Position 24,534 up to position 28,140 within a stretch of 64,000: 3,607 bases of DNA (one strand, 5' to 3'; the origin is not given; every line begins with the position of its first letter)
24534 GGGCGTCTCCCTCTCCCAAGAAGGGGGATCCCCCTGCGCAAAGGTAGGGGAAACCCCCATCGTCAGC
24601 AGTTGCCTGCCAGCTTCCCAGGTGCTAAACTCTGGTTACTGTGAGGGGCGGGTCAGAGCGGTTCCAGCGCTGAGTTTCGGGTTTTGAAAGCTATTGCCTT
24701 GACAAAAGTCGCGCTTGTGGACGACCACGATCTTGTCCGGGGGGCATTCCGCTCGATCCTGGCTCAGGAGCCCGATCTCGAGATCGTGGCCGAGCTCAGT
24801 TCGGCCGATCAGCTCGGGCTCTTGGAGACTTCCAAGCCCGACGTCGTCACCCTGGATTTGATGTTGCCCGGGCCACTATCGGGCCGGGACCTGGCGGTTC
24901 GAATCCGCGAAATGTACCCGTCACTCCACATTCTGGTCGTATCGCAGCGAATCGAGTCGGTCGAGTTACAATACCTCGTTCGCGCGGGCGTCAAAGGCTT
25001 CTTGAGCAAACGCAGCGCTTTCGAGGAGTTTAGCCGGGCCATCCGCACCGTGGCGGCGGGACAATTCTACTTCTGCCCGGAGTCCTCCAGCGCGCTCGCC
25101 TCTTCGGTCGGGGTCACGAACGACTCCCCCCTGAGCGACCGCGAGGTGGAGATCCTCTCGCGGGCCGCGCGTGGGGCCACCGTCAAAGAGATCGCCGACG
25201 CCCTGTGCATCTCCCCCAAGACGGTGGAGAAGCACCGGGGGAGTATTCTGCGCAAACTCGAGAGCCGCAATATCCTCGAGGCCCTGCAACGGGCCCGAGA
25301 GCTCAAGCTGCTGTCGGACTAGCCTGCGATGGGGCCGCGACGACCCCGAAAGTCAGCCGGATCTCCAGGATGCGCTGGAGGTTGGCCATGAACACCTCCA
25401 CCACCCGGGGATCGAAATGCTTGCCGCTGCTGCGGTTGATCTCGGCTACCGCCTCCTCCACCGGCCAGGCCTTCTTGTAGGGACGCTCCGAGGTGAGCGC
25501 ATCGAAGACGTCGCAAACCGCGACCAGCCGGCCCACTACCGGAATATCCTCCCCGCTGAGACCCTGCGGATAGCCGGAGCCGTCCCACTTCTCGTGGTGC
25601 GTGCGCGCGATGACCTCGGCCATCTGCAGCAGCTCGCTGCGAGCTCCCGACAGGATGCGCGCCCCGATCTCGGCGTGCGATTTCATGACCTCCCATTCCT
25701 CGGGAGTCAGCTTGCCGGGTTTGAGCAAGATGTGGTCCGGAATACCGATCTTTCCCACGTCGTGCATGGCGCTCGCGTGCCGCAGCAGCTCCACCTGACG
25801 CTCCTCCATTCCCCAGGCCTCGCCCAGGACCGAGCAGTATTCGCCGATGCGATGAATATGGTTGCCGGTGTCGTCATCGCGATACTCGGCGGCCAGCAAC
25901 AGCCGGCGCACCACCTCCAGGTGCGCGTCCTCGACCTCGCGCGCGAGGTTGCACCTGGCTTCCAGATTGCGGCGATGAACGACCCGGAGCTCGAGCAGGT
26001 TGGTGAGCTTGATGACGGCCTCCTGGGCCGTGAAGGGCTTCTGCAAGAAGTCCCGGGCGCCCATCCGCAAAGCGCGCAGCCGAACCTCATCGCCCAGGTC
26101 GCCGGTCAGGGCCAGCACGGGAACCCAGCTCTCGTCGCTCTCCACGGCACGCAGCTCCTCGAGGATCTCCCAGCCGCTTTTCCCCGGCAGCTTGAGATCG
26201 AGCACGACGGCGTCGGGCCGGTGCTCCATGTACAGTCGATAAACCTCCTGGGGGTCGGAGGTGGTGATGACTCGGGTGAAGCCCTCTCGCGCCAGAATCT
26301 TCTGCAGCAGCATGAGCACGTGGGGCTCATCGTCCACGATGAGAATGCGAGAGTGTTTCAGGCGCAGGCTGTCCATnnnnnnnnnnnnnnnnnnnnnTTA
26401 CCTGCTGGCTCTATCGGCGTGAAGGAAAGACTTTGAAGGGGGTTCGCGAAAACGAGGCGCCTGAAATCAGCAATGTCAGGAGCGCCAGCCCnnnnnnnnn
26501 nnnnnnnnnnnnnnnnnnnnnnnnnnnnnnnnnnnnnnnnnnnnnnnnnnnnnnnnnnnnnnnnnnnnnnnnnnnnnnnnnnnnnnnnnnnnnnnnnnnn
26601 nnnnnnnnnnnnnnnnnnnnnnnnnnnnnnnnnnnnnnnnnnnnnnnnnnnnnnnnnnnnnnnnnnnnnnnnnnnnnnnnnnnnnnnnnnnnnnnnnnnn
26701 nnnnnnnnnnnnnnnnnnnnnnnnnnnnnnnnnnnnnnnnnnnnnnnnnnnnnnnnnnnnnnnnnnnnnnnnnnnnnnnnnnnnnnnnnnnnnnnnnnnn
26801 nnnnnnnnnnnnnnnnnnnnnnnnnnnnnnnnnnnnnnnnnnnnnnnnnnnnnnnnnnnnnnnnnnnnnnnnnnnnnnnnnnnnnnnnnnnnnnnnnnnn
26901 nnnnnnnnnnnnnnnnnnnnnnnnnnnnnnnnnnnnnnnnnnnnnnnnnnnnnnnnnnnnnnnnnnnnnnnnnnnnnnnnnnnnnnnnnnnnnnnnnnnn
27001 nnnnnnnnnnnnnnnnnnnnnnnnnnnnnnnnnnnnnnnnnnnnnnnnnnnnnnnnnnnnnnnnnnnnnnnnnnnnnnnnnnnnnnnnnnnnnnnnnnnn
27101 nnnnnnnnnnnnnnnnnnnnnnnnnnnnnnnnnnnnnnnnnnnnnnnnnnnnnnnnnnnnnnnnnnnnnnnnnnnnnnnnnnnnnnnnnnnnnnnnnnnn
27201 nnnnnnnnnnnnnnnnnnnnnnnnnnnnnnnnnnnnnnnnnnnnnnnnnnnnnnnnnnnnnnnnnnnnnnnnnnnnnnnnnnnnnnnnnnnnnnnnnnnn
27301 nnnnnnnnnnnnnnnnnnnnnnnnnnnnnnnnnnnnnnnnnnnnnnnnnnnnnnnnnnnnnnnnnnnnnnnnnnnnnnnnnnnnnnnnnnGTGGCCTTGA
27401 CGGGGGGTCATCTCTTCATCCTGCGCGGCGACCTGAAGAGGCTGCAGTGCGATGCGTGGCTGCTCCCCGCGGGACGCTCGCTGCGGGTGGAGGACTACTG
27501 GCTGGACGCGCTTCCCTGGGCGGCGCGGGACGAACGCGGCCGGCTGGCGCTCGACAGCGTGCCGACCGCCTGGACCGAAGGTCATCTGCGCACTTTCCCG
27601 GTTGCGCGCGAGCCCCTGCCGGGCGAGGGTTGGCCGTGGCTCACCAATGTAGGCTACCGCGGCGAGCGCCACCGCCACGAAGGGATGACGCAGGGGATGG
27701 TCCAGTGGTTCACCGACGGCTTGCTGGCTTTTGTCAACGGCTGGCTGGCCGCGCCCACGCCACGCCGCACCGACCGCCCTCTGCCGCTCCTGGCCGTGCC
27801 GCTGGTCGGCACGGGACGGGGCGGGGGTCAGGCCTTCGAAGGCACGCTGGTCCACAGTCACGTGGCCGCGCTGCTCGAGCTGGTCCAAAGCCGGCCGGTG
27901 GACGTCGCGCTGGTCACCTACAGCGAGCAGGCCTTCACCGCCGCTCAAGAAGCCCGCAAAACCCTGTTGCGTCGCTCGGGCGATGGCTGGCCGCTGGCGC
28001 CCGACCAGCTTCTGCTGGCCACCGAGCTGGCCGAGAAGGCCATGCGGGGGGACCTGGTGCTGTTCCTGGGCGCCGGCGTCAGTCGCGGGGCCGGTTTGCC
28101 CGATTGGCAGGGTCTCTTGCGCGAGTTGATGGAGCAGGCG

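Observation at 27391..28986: Single polypeptide combining a macro-like nucleotide-sensor fold with an intact SIR2_2 NADase catalytic core (ThsA-like logic with a different sensor).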

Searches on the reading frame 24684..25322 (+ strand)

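Call 9: search_protein_families(library=pfam, proteins=[window:24684-25322:+], max_evalue=0.01)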
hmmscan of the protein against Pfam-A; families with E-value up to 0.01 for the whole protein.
window:24684-25322:+ (212 aa): 5 families
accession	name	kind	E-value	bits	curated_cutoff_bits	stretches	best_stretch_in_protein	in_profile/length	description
PF00072.30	Response_reg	-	1.9e-17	63.8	30.2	1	9-120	1-110/111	Response regulator receiver domain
PF00196.25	GerE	-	8.5e-17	61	23.5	1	149-202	2-55/57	Bacterial regulatory proteins, luxR family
PF13384.12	HTH_23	-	7.5e-05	22.9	24.6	1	155-183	8-36/50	Homeodomain-like domain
PF13936.12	HTH_38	-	0.0013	18.8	27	1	150-183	5-39/44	Helix-turn-helix domain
PF04967.18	HTH_10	-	0.003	17.8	23.1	0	162-192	21-51/53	HTH DNA binding domain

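Call 10: search_protein_families(library=padloc, proteins=[window:24684-25322:+], max_evalue=0.01)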
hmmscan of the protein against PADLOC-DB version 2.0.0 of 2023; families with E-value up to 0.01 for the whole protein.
window:24684-25322:+ (212 aa): 8 families
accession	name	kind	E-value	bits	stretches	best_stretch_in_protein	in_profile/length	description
PDLC01855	CARF3--CARF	-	8.7e-06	23.6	1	150-192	218-260/288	-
PDLC01851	CARF3--CARF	-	1.4e-05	22.7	1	149-204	209-264/279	-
PDLC01434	CasR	-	0.0003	18.7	1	145-208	124-181/191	"CAS-I,CAS-II,CAS-III,CAS-IV,CAS-V,CAS-VI; associated_signaling"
PDLC01848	CARF3--CARF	-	0.00069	17.3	1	148-200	133-181/197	-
PDLC01268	CasR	-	0.0009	17.3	1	149-203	121-170/179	"CAS-I,CAS-II,CAS-III,CAS-IV,CAS-V,CAS-VI; associated_signaling"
PDLC01044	Csa3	-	0.00098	17.1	1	138-187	122-172/194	Type I-A associated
PDLC01879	CARF3--CARF_TM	-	0.0027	15.4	1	150-209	154-209/222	-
PDLC00405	SduA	-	0.0032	15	1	7-64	7-63/323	DUF4263 domain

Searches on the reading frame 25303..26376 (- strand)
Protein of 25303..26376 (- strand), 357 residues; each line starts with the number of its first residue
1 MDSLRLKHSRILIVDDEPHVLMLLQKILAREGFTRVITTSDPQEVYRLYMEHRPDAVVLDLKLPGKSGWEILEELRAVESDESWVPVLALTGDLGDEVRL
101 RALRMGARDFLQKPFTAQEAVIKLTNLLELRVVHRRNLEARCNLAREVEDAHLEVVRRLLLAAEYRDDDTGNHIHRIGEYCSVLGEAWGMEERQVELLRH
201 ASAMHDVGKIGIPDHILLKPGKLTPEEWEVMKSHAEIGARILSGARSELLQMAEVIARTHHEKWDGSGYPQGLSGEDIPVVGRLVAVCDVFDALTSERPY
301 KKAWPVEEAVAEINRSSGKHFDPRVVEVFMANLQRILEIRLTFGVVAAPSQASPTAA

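Call 9: search_protein_families(library=pfam, proteins=[window:25303-26376:-], max_evalue=0.01)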
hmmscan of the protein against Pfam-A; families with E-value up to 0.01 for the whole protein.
window:25303-26376:- (357 aa): 3 families
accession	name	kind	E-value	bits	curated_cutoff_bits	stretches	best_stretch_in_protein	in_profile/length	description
PF13487.12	HD_5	-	1.2e-36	126.4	27.2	1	167-325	11-170/170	HD domain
PF00072.30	Response_reg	-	3.1e-25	89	30.2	1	11-121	1-107/111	Response regulator receiver domain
PF01966.28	HD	-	5.3e-18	65.8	22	1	171-293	2-115/116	HD domain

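Call 10: search_protein_families(library=padloc, proteins=[window:25303-26376:-], max_evalue=0.01)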
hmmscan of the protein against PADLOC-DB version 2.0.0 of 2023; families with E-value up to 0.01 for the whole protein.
window:25303-26376:- (357 aa): 5 families
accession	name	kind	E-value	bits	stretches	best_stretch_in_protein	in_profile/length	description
PDLC04055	PD-T4-6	-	6.1e-05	20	1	7-129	364-484/496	-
PDLC00405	SduA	-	0.001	16.6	1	9-176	7-187/323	DUF4263 domain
PDLC01254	Cas3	-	0.0026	16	1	174-263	13-90/164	CAS-I; effector_G3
PDLC00940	Cas3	-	0.0037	15.5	1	173-273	4-113/178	CRISPR-associated endonuclease Cas3-HD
PDLC01769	Cas3g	-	0.0084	12.8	1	170-209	659-698/836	-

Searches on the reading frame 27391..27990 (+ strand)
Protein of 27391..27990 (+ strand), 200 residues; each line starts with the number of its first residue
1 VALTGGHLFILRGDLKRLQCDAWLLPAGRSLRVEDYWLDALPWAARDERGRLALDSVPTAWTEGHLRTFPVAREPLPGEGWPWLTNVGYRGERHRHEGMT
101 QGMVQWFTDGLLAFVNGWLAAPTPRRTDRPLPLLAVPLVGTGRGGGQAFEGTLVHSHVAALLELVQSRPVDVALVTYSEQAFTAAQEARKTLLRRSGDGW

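Call 27: search_solved_structures(query=A2, max_evalue=10, show_alignments=3)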
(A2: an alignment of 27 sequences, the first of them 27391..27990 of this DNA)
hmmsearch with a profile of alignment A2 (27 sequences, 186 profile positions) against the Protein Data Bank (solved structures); distinct sequences matched with E-value up to 10: 2.
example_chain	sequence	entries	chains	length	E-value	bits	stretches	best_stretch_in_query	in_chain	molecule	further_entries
7ny6_A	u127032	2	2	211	0.00076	22.7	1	5-131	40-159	Histone macroH2A1.1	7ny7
9cc5_A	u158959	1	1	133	0.0067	19.7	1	37-124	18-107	Amylin-NHO-22 Binder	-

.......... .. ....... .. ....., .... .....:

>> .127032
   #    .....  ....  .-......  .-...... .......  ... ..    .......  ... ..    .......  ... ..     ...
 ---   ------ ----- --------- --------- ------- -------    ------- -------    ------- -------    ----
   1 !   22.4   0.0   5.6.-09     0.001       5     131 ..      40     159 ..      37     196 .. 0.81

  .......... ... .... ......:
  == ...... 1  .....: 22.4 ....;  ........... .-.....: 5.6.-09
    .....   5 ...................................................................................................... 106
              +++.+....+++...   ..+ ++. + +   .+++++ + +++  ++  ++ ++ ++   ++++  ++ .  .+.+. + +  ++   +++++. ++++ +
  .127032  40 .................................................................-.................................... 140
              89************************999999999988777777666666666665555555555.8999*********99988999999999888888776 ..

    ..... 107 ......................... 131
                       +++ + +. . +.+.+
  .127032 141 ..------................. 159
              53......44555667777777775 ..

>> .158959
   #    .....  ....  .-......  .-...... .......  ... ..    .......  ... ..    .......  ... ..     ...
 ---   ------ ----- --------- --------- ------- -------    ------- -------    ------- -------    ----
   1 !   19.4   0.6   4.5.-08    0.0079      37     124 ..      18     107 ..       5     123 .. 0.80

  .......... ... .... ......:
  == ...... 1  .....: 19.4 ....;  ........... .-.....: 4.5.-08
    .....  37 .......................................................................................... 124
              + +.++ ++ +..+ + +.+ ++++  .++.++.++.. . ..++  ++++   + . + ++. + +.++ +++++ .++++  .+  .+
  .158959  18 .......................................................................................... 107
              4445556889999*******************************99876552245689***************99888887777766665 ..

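Call 32: predict_structure(alignment_id=A2)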
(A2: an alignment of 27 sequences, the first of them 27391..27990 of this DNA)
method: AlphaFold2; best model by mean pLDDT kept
length: 200 residues; sequences in the alignment: 27
mean_pLDDT: 91.7   pTM: 0.88
mean pLDDT of the five models: 91.7, 90.9, 90.4, 90.0, 89.9
residues with pLDDT >= 90: 150; 70-90: 44; 50-70: 5; < 50: 1
segments of 3 or more residues with pLDDT < 50: none
pLDDT, mean of each block of 10 residues (from residue 1): 84 94 94 91 90 92 90 89 91 83 94 97 95 96 81 97 97 96 97 85
secondary structure, 60 per line:
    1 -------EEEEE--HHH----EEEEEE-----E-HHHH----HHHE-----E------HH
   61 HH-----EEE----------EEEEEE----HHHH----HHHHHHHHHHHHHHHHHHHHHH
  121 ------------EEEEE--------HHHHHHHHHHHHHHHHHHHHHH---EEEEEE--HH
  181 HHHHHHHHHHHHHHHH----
elements in order: E8-12 E22-27 H35-38 H59-62 E68-70 E81-86 H91-94 H99-120 E133-137 H146-167 E171-176 H179-196

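Call 36: fold_search(model_id=the predicted structure, library=pdb)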
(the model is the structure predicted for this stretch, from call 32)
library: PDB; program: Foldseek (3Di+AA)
matches with E <= 10: 1142; with E <= 0.001: 111
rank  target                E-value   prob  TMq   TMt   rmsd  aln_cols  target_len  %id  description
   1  5cb5_J                3.5e-08  1.00  0.63  0.72   4.7       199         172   16  Structural Insights into the Mechanism of Escherichia coli Ymdb (released 2015-11-04)
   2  5cms_F                8.6e-08  1.00  0.63  0.73   4.6       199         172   17  Structural Insights into the Mechanism of Escherichia coli Ymdb (released 2015-11-04)
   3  5cb5_B                1.1e-07  1.00  0.62  0.71   4.6       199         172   18  Structural Insights into the Mechanism of Escherichia coli Ymdb (released 2015-11-04)
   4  5cb5_O                1.2e-07  1.00  0.63  0.72   4.6       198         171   17  Structural Insights into the Mechanism of Escherichia coli Ymdb (released 2015-11-04)
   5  5cb5_D                1.4e-07  1.00  0.61  0.70   4.7       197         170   17  Structural Insights into the Mechanism of Escherichia coli Ymdb (released 2015-11-04)
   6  5cms_G                1.5e-07  1.00  0.63  0.73   4.7       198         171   17  Structural Insights into the Mechanism of Escherichia coli Ymdb (released 2015-11-04)
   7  1spv                  1.7e-07  1.00  0.63  0.72   5.1       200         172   16  Crystal Structure of the Putative Phosphatase of Escherichia coli, Northeast Structural Genomoics Target ER58 (released 2004-04-06)
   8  5cms_A                1.7e-07  1.00  0.63  0.72   4.6       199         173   16  Structural Insights into the Mechanism of Escherichia coli Ymdb (released 2015-11-04)
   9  5cb5_A                2.0e-07  1.00  0.63  0.71   4.6       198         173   17  Structural Insights into the Mechanism of Escherichia coli Ymdb (released 2015-11-04)
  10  5cb3                  4.8e-07  1.00  0.55  0.63   6.9       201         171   14  Structural Insights into the Mechanism of Escherichia coli Ymdb (released 2015-11-04)
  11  7ny6                  5.2e-07  1.00  0.60  0.63   4.6       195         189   15  Crystal structure of the Capsaspora owczarzaki macroH2A macrodomain (released 2021-11-24)
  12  1yd9_A                9.2e-07  1.00  0.58  0.61   5.8       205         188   15  1.6A Crystal Structure of the Non-Histone Domain of the Histone Variant MacroH2A1.1. (released 2005-09-27)
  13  3q6z                  1.6e-06  1.00  0.61  0.65   5.0       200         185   20  HUman PARP14 (ARTD8)-Macro domain 1 in complex with adenosine-5-diphosphoribose (released 2011-02-09)
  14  5lcc_B                1.7e-06  1.00  0.61  0.64   5.6       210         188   16  Oceanobacillus iheyensis macrodomain mutant D40A (released 2017-05-03)
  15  5lcc_A                1.9e-06  1.00  0.62  0.65   5.3       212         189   15  Oceanobacillus iheyensis macrodomain mutant D40A (released 2017-05-03)
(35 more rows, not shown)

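Call 37: search_protein_representatives(alignment_id=A2)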
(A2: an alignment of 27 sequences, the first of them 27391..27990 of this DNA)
Query: 27 sequences, 186 profile positions. Proteins with E-value up to 0.001 (for the whole library): 1510; up to 1e-10: 1111; up to 1e-30: 327. The best 150 are listed.
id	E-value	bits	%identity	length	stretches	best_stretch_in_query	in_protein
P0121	2.3e-71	255.9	-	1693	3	2-182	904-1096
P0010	1.6e-65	236.9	-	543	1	1-181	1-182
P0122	1.1e-61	224.4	-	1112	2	1-186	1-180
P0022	4.4e-61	222.4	-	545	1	1-183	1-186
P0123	4.9e-60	219.0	-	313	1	1-182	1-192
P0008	9.7e-59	214.8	-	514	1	1-184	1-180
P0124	1.1e-58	214.7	-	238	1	1-182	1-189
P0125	5.5e-58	212.3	-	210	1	1-186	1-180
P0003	3.1e-57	209.9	-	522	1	1-183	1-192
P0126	5.2e-57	209.2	-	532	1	1-181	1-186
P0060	1.4e-56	207.8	-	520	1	1-179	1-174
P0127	2.2e-56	207.1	-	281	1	1-183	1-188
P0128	2.4e-55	203.7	-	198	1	1-184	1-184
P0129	3.0e-55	203.4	-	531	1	2-181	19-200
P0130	3.4e-55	203.2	-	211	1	1-179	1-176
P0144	6.5e-52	192.5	-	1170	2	4-184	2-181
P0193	6.5e-45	169.7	-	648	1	2-182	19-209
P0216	2.0e-43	164.9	-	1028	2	3-183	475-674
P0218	6.2e-43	163.3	-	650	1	2-183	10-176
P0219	7.2e-43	163.1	-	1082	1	2-182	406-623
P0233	1.2e-41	159.0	-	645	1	1-179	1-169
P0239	4.0e-41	157.4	-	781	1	2-183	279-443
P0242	7.6e-41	156.5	-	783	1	3-184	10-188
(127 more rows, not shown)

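Call 49: search_protein_families(library=pfam, alignment_id=A2, max_evalue=10)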
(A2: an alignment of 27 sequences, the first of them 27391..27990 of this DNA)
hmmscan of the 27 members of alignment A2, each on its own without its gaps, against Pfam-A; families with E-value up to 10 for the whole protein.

A. member 1, window:27391-27990:+ (200 aa): 0 families

B. families by the number of members that match (of 27 scanned): 10 families
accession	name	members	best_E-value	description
PF13439.12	Glyco_transf_4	2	0.076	Glycosyltransferase Family 4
PF10391.15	DNA_pol_lambd_f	2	0.097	Fingers domain of DNA polymerase lambda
PF22722.2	NA-iREase1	1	0.017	NACHT-associated inactive Restriction Endonuclease 1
PF19819.4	DUF6302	1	0.067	Family of unknown function (DUF6302)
PF13579.12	Glyco_trans_4_4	1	0.074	Glycosyl transferase 4-like domain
PF24403.1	iSirtuin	1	0.083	Inactive Sirtuin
PF18844.6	baeRF_family2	1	0.089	Bacterial archaeo-eukaryotic release factor family 2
PF17754.6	TetR_C_14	1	0.1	MftR C-terminal domain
PF10518.14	TAT_signal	1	0.15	TAT (twin-arginine translocation) pathway signal sequence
PF19938.4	DUF6400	1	0.33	Family of unknown function (DUF6400)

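Call 50: search_protein_families(library=pfam, proteins=[P0121, P0122, P0144, P0216, P0219, P0239, P0242, P0193, P0218, P0233], max_evalue=0.001)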
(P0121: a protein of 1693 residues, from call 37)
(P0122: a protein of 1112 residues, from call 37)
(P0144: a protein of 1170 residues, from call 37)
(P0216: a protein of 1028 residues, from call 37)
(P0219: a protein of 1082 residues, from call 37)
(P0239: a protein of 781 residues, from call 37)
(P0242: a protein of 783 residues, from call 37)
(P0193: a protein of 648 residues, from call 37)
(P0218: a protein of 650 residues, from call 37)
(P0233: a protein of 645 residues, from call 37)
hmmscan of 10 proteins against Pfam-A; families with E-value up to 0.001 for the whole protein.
P0121 (1693 aa): 1 family
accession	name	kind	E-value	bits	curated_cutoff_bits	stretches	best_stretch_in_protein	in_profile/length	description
PF13289.12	SIR2_2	-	4.2e-35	121.3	24.5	2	543-660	4-124/141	SIR2-like domain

P0122 (1112 aa): 1 family
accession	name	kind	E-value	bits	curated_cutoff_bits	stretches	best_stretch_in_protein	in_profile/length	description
PF13289.12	SIR2_2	-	5e-42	143.8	24.5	2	291-400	2-114/141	SIR2-like domain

P0144 (1170 aa): 1 family
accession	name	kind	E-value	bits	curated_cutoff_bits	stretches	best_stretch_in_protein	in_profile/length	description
PF13289.12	SIR2_2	-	2.2e-27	96.3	24.5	1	296-397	2-108/141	SIR2-like domain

P0216 (1028 aa): 1 family
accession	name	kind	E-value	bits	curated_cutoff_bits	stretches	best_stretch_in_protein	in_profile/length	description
PF13289.12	SIR2_2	-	2.5e-36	125.3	24.5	2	189-297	2-115/141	SIR2-like domain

P0219 (1082 aa): 1 family
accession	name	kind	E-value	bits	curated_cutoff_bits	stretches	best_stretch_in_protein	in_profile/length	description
PF13289.12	SIR2_2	-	5.1e-27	95.1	24.5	1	735-839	2-111/141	SIR2-like domain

P0239 (781 aa): 1 family
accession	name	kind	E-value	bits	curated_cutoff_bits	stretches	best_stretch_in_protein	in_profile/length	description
PF13289.12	SIR2_2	-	3.8e-28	98.8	24.5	1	560-663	4-111/141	SIR2-like domain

P0242 (783 aa): 1 family
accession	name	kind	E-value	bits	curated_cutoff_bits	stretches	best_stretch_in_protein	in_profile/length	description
PF13289.12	SIR2_2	-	1.7e-23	83.7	24.5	1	295-419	2-123/141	SIR2-like domain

P0193 (648 aa): 1 family
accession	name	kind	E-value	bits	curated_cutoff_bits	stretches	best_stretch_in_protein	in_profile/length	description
PF13289.12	SIR2_2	-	2.1e-26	93.1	24.5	1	431-535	2-111/141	SIR2-like domain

P0218 (650 aa): 1 family
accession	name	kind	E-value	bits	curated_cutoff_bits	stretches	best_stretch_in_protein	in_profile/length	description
PF13289.12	SIR2_2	-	1.6e-28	100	24.5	1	288-392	2-111/141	SIR2-like domain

P0233 (645 aa): 1 family
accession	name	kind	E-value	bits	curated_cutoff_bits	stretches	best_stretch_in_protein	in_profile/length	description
PF13289.12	SIR2_2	-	4.1e-27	95.4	24.5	1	285-392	2-112/141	SIR2-like domain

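Call 83: search_dna_similar(query=window:27391-27990:+, collection=phages, mode=protein, max_evalue=0.001, max_rows=15)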
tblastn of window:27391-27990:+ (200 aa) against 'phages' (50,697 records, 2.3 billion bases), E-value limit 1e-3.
No match.
